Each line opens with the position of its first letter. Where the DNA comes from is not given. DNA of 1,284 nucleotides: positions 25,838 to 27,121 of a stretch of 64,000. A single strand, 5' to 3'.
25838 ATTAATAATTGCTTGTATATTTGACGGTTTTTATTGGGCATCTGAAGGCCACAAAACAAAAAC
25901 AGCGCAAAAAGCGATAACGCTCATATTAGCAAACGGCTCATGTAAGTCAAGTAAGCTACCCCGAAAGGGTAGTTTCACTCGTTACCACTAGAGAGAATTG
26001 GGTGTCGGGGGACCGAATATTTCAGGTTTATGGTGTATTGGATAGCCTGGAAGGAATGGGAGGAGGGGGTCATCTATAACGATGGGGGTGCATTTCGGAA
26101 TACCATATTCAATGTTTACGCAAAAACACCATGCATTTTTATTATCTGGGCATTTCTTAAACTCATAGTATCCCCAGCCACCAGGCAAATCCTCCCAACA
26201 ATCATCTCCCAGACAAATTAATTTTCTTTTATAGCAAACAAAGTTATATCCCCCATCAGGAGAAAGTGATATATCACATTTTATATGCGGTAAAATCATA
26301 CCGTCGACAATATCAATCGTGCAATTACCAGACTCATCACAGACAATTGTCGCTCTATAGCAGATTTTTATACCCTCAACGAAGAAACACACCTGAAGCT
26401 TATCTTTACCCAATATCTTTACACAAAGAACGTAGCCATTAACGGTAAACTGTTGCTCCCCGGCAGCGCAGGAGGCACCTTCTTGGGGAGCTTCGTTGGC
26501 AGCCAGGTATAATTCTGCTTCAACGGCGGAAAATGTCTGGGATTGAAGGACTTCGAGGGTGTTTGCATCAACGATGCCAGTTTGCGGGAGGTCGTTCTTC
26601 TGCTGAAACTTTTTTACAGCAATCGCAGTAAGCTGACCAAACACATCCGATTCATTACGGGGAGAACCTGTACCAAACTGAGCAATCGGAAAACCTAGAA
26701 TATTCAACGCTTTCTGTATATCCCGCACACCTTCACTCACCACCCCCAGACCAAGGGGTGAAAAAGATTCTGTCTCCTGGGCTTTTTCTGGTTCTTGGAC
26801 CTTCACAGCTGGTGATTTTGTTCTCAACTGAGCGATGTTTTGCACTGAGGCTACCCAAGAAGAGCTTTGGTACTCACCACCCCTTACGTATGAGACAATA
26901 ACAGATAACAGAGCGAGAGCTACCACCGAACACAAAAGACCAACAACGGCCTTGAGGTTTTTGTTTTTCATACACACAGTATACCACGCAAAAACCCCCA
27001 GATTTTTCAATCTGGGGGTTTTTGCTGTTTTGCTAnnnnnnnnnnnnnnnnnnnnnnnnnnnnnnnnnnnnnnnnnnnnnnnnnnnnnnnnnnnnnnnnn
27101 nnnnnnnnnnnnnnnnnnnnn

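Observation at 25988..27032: Secreted Cys-rich peptidoglycan-binding-domain protein inserted between fusA and tuf in the str operon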

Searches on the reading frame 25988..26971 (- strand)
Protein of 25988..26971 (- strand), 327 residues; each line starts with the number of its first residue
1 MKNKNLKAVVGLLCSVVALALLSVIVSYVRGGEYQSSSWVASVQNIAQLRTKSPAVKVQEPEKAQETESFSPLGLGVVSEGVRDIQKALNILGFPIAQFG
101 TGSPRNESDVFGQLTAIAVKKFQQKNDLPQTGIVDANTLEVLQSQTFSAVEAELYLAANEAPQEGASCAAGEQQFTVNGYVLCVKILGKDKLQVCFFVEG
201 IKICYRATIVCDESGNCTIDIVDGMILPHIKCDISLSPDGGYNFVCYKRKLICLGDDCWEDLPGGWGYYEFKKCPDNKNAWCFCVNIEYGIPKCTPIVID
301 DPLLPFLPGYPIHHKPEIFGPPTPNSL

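Call 6: search_protein_families(library=pfam, proteins=[window:25988-26971:-], max_evalue=10)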
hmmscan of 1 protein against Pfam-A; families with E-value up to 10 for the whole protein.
window:25988-26971:- (327 aa): 4 families
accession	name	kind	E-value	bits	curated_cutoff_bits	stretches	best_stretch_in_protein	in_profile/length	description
PF01471.23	PG_binding_1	-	3e-15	56.6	23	1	80-142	3-57/57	Putative peptidoglycan binding domain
PF00255.25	GSHPx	-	0.045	13.8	27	1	86-127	51-88/108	Glutathione peroxidase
PF02790.20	COX2_TM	-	0.19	12.4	22.8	0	9-56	29-76/88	Cytochrome C oxidase subunit II, transmembrane domain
PF14059.11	DUF4251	-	0.28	11.7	27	1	170-221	67-119/133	Domain of unknown function (DUF4251)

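Call 7: search_protein_families(library=ncbifam, proteins=[window:25988-26971:-], max_evalue=10)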
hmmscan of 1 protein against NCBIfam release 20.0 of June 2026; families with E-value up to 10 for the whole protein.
window:25988-26971:- (327 aa): 3 families
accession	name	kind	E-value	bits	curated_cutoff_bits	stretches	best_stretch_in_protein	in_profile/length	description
TIGR02869.1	spore_SleB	equivalog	3.6e-06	27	236.5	1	75-151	9-77/201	spore cortex-lytic enzyme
NF052377.1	lmo1851_S41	exception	5e-05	22.2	725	1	39-145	348-448/468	lmo1851 family serine protease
NF004786.0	PRK06132.1-3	equivalog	0.035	12.9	329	1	51-133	191-266/418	hypothetical protein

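Call 9: find_homologous_proteins(query=window:25988-26971:-, max_evalue=0.001)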
Query window:25988-26971:- (327 aa): 1 proteins with E <= 0.001 among 1270 candidates.
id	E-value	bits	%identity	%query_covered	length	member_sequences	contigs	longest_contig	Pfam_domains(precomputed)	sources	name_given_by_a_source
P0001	3.1e-223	758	100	100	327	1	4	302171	PF01471.24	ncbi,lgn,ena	-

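Call 12: find_encoding_contigs(protein=P0001, flank=10000, max_places=6)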
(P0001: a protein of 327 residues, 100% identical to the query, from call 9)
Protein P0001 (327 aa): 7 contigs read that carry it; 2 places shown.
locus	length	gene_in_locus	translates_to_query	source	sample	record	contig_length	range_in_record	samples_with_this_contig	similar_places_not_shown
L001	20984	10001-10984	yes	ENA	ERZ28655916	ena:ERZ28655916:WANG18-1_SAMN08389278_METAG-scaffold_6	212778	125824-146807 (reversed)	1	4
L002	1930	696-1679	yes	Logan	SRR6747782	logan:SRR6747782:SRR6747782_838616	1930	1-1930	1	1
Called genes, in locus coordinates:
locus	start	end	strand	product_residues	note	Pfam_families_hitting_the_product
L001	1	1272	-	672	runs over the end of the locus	-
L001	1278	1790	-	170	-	-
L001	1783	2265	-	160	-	-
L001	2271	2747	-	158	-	-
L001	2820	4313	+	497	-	PF13567:DUF4131, PF03772:Competence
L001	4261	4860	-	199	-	PF00081:Sod_Fe_N (faint), PF02777:Sod_Fe_C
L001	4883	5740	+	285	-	PF00753:Lactamase_B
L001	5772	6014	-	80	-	PF00830:Ribosomal_L28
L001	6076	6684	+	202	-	PF02163:Peptidase_M50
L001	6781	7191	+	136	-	PF00164:Ribosom_S12_S23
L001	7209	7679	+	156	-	PF00177:Ribosomal_S7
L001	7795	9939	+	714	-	PF00009:GTP_EFTU, PF03144:GTP_EFTU_D2, PF22042:EF-G_D2, PF14492:EFG_III, PF16658:RF3_C (weak), PF03764:EFG_IV, PF00679:EFG_C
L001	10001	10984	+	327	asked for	PF01471:PG_binding_1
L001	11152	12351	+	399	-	PF00009:GTP_EFTU, PF03144:GTP_EFTU_D2, PF03143:GTP_EFTU_D3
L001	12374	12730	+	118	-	PF00338:Ribosomal_S10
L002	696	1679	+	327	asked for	PF01471:PG_binding_1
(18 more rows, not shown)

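Call 61: search_protein_families(library=padloc, proteins=[window:25988-26971:-], max_evalue=1)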
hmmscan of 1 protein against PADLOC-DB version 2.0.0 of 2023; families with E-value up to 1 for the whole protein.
window:25988-26971:- (327 aa): 0 families

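Call 63: search_solved_structures(query=window:25991-26971:-, max_evalue=0.1)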
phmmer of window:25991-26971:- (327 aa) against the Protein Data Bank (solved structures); distinct sequences matched with E-value up to 0.1: 0.

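Call 64: search_protein_families(library=phrogs, proteins=[window:25991-26971:-], max_evalue=0.1)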
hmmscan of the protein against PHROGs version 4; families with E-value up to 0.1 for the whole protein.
window:25991-26971:- (327 aa): 6 families
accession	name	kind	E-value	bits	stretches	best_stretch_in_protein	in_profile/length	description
phrog_1493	-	lysis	5.7e-08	33.3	1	78-160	246-322/394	endolysin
phrog_1224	-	head and packaging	3.5e-07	30.8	1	76-158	7-83/438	endolysin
phrog_23452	-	unknown function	8.6e-06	26.9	1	73-139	55-118/135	-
phrog_2649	-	lysis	1.3e-05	26.1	1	63-146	165-239/261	endolysin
phrog_6707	-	lysis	0.034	14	1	99-175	199-274/311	endolysin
phrog_1512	-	lysis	0.067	14.2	1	71-148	175-248/314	endolysin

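Call 73: list_cluster_members(proteins=[P0001, P0002])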
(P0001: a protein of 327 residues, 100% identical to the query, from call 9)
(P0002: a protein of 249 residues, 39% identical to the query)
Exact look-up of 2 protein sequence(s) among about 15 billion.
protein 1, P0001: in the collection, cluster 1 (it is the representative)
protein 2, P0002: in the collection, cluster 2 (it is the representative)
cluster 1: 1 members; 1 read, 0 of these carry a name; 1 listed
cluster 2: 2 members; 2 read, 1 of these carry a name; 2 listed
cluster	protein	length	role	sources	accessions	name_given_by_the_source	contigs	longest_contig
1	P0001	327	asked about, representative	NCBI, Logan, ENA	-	-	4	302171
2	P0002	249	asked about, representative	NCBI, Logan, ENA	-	-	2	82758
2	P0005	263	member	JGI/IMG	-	hypothetical protein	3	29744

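Call 77: predict_structure(protein=window:25991-26971:-)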
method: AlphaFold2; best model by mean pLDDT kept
length: 327 residues; sequences in the alignment: 1
mean_pLDDT: 46.3   pTM: 0.27
mean pLDDT of the five models: 46.3, 40.8, 37.5, 37.5, 35.6
residues with pLDDT >= 90: 1; 70-90: 45; 50-70: 60; < 50: 221
segments of 3 or more residues with pLDDT < 50: 32-162, 223-270, 285-291, 298-327
pLDDT, mean of each block of 10 residues (from residue 1): 72 87 73 43 38 33 31 30 37 32 33 35 40 34 32 31 62 62 72 66 65 55 42 37 39 41 40 59 49 49 40 33 32
secondary structure, 60 per line:
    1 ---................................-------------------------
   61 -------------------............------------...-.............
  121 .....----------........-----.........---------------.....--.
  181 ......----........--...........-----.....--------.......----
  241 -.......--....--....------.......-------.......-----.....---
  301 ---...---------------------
elements in order: H4-35 H80-91 H108-125 H136-143 H149-157 E173-177 E180-186 E191-198 E201-211 E217-221 E230-236 E242-248 E251-254 E257-260 E267-273 E281-287 E293-297
